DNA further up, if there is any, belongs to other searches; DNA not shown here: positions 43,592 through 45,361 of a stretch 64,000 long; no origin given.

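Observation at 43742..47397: HerA-like ATPase / NurA nuclease / DHH-DHHA1 phosphoesterase operon with no mre11-rad50 nearby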

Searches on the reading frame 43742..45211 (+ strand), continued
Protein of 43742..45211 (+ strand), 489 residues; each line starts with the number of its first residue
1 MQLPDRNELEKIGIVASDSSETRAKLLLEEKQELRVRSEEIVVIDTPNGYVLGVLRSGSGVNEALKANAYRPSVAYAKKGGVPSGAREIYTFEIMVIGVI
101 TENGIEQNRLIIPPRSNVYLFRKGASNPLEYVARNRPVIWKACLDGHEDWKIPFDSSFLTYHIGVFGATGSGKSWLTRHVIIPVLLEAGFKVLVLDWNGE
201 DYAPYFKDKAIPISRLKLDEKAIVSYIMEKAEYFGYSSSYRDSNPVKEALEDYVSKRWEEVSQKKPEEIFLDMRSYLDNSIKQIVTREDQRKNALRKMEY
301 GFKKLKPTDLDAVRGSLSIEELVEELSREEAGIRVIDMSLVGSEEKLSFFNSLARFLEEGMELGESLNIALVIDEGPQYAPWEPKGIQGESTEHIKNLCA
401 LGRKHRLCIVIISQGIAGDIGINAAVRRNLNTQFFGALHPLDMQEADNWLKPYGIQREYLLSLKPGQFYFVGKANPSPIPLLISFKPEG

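Call 32: find_related_loci(query=A1, collection=genome_contigs, flank=10000)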
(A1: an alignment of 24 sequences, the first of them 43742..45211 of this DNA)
Query A1 (489 aa) in genome_contigs; peptide patterns used: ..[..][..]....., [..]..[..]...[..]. (x = any residue, [..] = any of these).
196 stretches matched a pattern; 173 encode a relative of the query (tblastn E <= 1e-3); the best 80 are kept; 80 distinct loci.
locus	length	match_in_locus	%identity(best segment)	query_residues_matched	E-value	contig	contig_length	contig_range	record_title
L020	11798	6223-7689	94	1-489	0e+0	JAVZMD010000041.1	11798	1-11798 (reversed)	MAG: Thermoproteota archaeon isolate DRTY-6_201907_bins_82 DRTY-6_201907_bins_82_scaffold_41, whole genome shotgun seque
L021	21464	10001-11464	89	1-488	0e+0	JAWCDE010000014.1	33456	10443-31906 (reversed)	MAG: Thermoproteota archaeon isolate JZ-1_201912_bins_38 JZ-1_201912_bins_38_scaffold_14, whole genome shotgun sequence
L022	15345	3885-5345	82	1-487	0e+0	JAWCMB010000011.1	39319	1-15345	MAG: Thermoproteota archaeon isolate JZ-2_201705_bins_26 JZ-2_201705_bins_26_scaffold_11, whole genome shotgun sequence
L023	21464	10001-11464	82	1-488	0e+0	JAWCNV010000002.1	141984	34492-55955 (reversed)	MAG: Thermoproteota archaeon isolate JZ-2_201709_bins_51 JZ-2_201709_bins_51_scaffold_2, whole genome shotgun sequence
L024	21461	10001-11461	84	1-487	0e+0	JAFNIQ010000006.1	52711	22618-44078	MAG: Candidatus Brockarchaeota archaeon isolate GD2_1 GD2_1_scaffold_100_curated, whole genome shotgun sequence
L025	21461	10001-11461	84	1-487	0e+0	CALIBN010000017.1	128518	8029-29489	MAG: uncultured archaeon isolate S1_Bin_MAXBIN__053_sub_1 genome assembly, contig: c_000001616590, whole genome shotgun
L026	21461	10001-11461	84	1-487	0e+0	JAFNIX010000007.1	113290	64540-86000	MAG: Candidatus Brockarchaeota archaeon isolate DRTY-6.bins.80 NODE_7_length_113290_cov_7.27848, whole genome shotgun se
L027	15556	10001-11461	83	1-487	0e+0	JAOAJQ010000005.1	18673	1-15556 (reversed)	MAG: Crenarchaeota archaeon isolate SKW236 NODE_5_length_18673_cov_3.557969, whole genome shotgun sequence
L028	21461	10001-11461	83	1-487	0e+0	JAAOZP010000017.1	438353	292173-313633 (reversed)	MAG: Thaumarchaeota archaeon isolate SJ3.Bin56 k141_203387, whole genome shotgun sequence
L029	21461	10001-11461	82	1-487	0e+0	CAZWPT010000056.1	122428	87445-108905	MAG TPA_asm: uncultured Nitrososphaerota archaeon isolate SRP231805_co4_161 genome assembly, contig: k141_92884, whole g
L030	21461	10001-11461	82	1-487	0e+0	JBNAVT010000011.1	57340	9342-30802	MAG: Thermoproteota archaeon isolate Kamch4342-D-MF-045 bin3.fa-11, whole genome shotgun sequence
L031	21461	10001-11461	81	1-487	0e+0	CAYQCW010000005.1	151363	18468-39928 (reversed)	MAG TPA_asm: uncultured Nitrososphaerota archaeon isolate binchicken_co40_87 genome assembly, contig: NODE_123_length_15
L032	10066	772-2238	88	1-489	0e+0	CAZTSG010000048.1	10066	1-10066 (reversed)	MAG TPA_asm: uncultured Nitrososphaerota archaeon isolate SRP104967_co1_30 genome assembly, contig: NODE_2290_length_100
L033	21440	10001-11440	73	9-488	0e+0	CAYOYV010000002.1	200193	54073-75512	MAG TPA_asm: uncultured Nitrososphaerota archaeon isolate binchicken_co124_248 genome assembly, contig: NODE_3_length_20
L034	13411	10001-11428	54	8-486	6e-167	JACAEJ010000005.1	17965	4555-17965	MAG: Nitrososphaerales archaeon isolate L.E.AR.22 k119_543254, whole genome shotgun sequence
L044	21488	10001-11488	48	6-489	6e-144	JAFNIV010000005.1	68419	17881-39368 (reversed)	MAG: Candidatus Brockarchaeota archaeon isolate DRTY-1.bins.18 NODE_5_length_68419_cov_14.124876, whole genome shotgun s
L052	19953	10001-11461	49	12-486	2e-141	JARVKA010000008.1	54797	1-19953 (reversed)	MAG: Nitrososphaeria archaeon isolate JZ1_bin.63 NODE_8_length_54797_cov_3.82837, whole genome shotgun sequence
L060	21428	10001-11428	48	6-486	3e-139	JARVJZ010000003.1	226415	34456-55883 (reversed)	MAG: Nitrososphaeria archaeon isolate DRTY6_bin.124 NODE_3_length_226415_cov_8.98047, whole genome shotgun sequence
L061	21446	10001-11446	46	8-487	3e-139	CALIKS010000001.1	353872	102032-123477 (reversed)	MAG: uncultured archaeon isolate S1_Bin_MAXBIN__124_sub_1 genome assembly, contig: c_000000961999, whole genome shotgun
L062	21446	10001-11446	46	1-488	6e-139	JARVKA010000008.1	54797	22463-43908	MAG: Nitrososphaeria archaeon isolate JZ1_bin.63 NODE_8_length_54797_cov_3.82837, whole genome shotgun sequence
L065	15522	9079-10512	46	8-485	4e-139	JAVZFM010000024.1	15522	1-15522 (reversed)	MAG: Candidatus Bathyarchaeia archaeon isolate DRTY-6_201803_bins_58 DRTY-6_201803_bins_58_scaffold_24, whole genome sho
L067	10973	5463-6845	48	24-489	3e-138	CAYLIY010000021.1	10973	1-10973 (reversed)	MAG TPA_asm: uncultured Nitrososphaeria archaeon isolate binchicken_co184_20 genome assembly, contig: NODE_11710_length_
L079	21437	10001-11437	47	9-485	2e-135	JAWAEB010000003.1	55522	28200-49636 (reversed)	MAG: Nitrososphaerota archaeon isolate QQ_201901_bins_112 QQ_201901_bins_112_scaffold_3, whole genome shotgun sequence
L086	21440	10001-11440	44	2-488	2e-134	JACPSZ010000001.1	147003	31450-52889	MAG: Thaumarchaeota archaeon isolate NC_groundwater_719_Ag_S-0.2um_45_15 S36_SO-2_scaffold_98139, whole genome shotgun s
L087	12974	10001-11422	46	9-488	1e-133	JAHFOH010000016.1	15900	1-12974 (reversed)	MAG: Thaumarchaeota archaeon isolate nzgw5 NODE_2604_length_15901_cov_7.618885, whole genome shotgun sequence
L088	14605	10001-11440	45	8-485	2e-133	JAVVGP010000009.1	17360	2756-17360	MAG: Thermoproteota archaeon isolate PSS.bin.9 NODE_443_length_17360_cov_100.972089, whole genome shotgun sequence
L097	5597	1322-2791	47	8-486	3e-128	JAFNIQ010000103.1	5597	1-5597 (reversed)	MAG: Candidatus Brockarchaeota archaeon isolate GD2_1 GD2_1_scaffold_8341_curated, whole genome shotgun sequence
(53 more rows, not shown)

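Call 44: predict_structure(alignment_id=A1)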
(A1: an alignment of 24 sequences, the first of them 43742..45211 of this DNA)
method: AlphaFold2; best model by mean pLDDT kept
length: 489 residues; sequences in the alignment: 24
mean_pLDDT: 90.0   pTM: 0.87
mean pLDDT of the five models: 90.0, 89.9, 89.8, 89.2, 88.2
residues with pLDDT >= 90: 376; 70-90: 82; 50-70: 9; < 50: 22
segments of 3 or more residues with pLDDT < 50: 68-86
pLDDT, mean of each block of 10 residues (from residue 1): 78 91 91 88 94 90 52 40 54 95 93 95 91 94 94 93 94 96 96 97 94 94 93 91 92 93 92 96 92 95 94 93 93 95 94 97 95 96 93 96 94 88 90 92 86 89 94 94 87
secondary structure, 60 per line:
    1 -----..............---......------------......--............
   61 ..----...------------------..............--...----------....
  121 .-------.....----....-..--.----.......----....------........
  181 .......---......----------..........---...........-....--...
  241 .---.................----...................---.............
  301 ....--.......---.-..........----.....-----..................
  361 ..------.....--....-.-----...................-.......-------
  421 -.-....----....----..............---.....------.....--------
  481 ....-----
elements in order: E9-19 E23-28 E41-46 E49-62 E88-101 E104-106 E117-121 H129-133 E138-141 E152-155 E163-166 H173-187 E191-196 E210-212 H220-230 H232-235 H238-241 H245-261 H266-284 H288-304 H307-313 H319-328 E333-337 H343-362 E369-373 H376-379 H387-405 E407-413 H424-427 E432-435 H440-453 H457-461 E468-472 E481-484

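Call 48: search_protein_families(library=pfam, alignment_id=A4, max_evalue=0.001)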
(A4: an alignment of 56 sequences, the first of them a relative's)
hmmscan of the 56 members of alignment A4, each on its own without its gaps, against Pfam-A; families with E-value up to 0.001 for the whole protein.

A. member 1, L033:12727-15381:+ (885 aa): 2 families
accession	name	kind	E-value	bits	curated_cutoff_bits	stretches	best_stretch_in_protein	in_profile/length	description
PF24517.2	CBM96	-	2.8e-23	83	26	1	49-217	4-163/164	Carbohydrate-binding module family 96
PF13750.12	Big_3_3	-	4.7e-05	23.6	27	0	603-664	3-63/157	Bacterial Ig-like domain (group 3)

B. families by the number of members that match (of 56 scanned): 90 families (the first 25 are shown)
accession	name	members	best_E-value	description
PF00881.29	Nitroreductase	8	3.3e-33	Nitroreductase family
PF14512.11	TM1586_NiRdase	8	3e-20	Putative TM nitroreductase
PF01120.23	Alpha_L_fucos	3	2.1e-96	Alpha-L-fucosidase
PF07690.21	MFS_1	3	5.2e-29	Major Facilitator Superfamily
PF14871.12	GHL6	3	4.5e-08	Hypothetical glycosyl hydrolase 6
PF02421.24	FeoB_N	2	5.2e-55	Ferrous iron transport protein B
PF01869.26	BcrAD_BadFG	2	1.1e-49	BadF/BadG/BcrA/BcrD ATPase family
PF00270.35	DEAD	2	9.5e-36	DEAD/DEAH box helicase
PF13304.12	AAA_21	2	7.5e-32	AAA domain, putative AbiEii toxin, Type IV TA system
PF07670.19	Gate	2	1.7e-23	Nucleoside recognition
PF00271.37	Helicase_C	2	6.2e-20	Helicase conserved C-terminal domain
PF01926.29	MMR_HSR1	2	2.2e-19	50S ribosome-binding GTPase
PF13175.12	AAA_15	2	2.5e-18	AAA ATPase domain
PF02463.25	SMC_N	2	1.1e-16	RecF/RecN/SMC N terminal domain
PF04851.21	ResIII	2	1.1e-14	Type III restriction enzyme, res subunit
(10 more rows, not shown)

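Call 49: search_protein_families(library=pfam, alignment_id=A5, max_evalue=0.001)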
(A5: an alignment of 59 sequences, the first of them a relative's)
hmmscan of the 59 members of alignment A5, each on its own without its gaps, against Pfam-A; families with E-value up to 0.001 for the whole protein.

A. member 1, L033:7060-9933:+ (958 aa): 5 families
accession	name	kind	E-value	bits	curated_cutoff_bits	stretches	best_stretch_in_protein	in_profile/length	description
PF00270.35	DEAD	-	2.3e-39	135.2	26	1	33-203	1-164/167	DEAD/DEAH box helicase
PF08494.16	DEAD_assoc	-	3.7e-25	89.3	23.5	1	615-792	1-191/191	DEAD/H associated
PF00271.37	Helicase_C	-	7.8e-20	71.6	23.5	1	269-360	16-107/110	Helicase conserved C-terminal domain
PF19306.5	WH_Lhr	-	6.2e-14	52.2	27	1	389-538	3-160/168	Large helicase-related protein, winged helix domain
PF04851.21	ResIII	-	2e-11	44.5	22.5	1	31-200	3-162/164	Type III restriction enzyme, res subunit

B. families by the number of members that match (of 59 scanned): 77 families (the first 25 are shown)
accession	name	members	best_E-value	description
PF01170.24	UPF0020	15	2.6e-38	RMKL-like, methyltransferase domain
PF13847.12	Methyltransf_31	13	7.3e-17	Methyltransferase domain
PF02926.22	THUMP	13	2.4e-13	THUMP domain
PF13649.12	Methyltransf_25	13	5.9e-11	Methyltransferase domain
PF09445.16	Methyltransf_15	13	2.5e-10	RNA cap guanine-N2 methyltransferase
PF02353.26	CMAS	13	7.7e-08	Mycolic acid cyclopropane synthetase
PF02475.24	TRM5-TYW2_MTfase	13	3.3e-07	TRM5/TYW2 methyltransferase domain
PF05175.20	MTS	13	3.5e-07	Methyltransferase small domain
PF08241.18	Methyltransf_11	13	7.3e-06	Methyltransferase domain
PF01555.25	N6_N4_Mtase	10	2.5e-42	DNA methylase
PF01209.24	Ubie_methyltran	9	3.8e-05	ubiE/COQ5 methyltransferase family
PF08242.18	Methyltransf_12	6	0.0002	Methyltransferase domain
PF02463.25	SMC_N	5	1.1e-15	RecF/RecN/SMC N terminal domain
PF13304.12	AAA_21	5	2.7e-10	AAA domain, putative AbiEii toxin, Type IV TA system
PF02384.22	N6_Mtase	4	2.1e-05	N-6 DNA Methylase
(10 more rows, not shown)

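Call 51: fold_search(model_id=the predicted structure, library=pdb)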
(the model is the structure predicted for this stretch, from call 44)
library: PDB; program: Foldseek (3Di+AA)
matches with E <= 10: 1299; with E <= 0.001: 212
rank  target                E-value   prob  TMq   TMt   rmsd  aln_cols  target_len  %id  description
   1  9x1m_A                3.6e-22  1.00  0.65  0.56   6.6       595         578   15  The cryo-EM structure of HerA-NurA complex with AMPPNP and dsDNA from Thermococcus kodakarensis (released 2026-02-04)
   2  4d2i_B                1.7e-21  1.00  0.65  0.68   6.2       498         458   15  Crystal structure of the HerA hexameric DNA translocase from Sulfolobus solfataricus bound to AMP-PNP (released 2014-12-03)
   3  8xau_E                1.8e-21  1.00  0.60  0.54   8.6       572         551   17  Cryo-EM structure of HerA (released 2024-06-05)
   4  8xaw_D                2.1e-21  1.00  0.61  0.54   8.6       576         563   16  Cryo-EM structure of an anti-phage defense complex bound to AMPPNP and DNA at state 1 (released 2024-06-05)
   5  9c1m_M                4.3e-21  1.00  0.62  0.53   9.3       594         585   15  HerA-DUF assembly 1 (released 2025-06-04)
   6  8xav_E                4.5e-21  1.00  0.62  0.55   8.3       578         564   16  Cryo-EM structure of an anti-phage defense complex (released 2024-06-05)
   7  8xau_A                5.0e-21  1.00  0.63  0.56   7.9       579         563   16  Cryo-EM structure of HerA (released 2024-06-05)
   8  4d2i_A                6.7e-21  1.00  0.65  0.68   6.3       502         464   16  Crystal structure of the HerA hexameric DNA translocase from Sulfolobus solfataricus bound to AMP-PNP (released 2014-12-03)
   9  8xav_A                7.9e-21  1.00  0.61  0.53   8.3       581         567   16  Cryo-EM structure of an anti-phage defense complex (released 2024-06-05)
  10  9c1n_R                9.3e-21  1.00  0.62  0.54   7.3       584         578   16  HerA-DUF4297 assembly 2 (released 2025-06-04)
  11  9x1l_A                9.3e-21  1.00  0.60  0.52   8.0       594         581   16  The cryo-EM structure of HerA-NurA complex with AMPPNP from Thermococcus kodakarensis (released 2026-02-04)
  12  8ziq_O                1.1e-20  1.00  0.63  0.55   7.7       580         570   14  HerA-DUF4297 complex with DNA (released 2025-03-12)
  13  8zit_Q                7.0e-20  1.00  0.58  0.50   8.3       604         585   14  DUF4297-HerA complex with DNA and ATPgamaS (released 2025-03-12)
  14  8zis_C                1.4e-19  1.00  0.62  0.54   7.9       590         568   14  HerA Hexamer (released 2025-03-12)
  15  8zir_M                1.7e-19  1.00  0.61  0.56   8.8       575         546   15  DUF4297-HerA complex (released 2025-03-12)
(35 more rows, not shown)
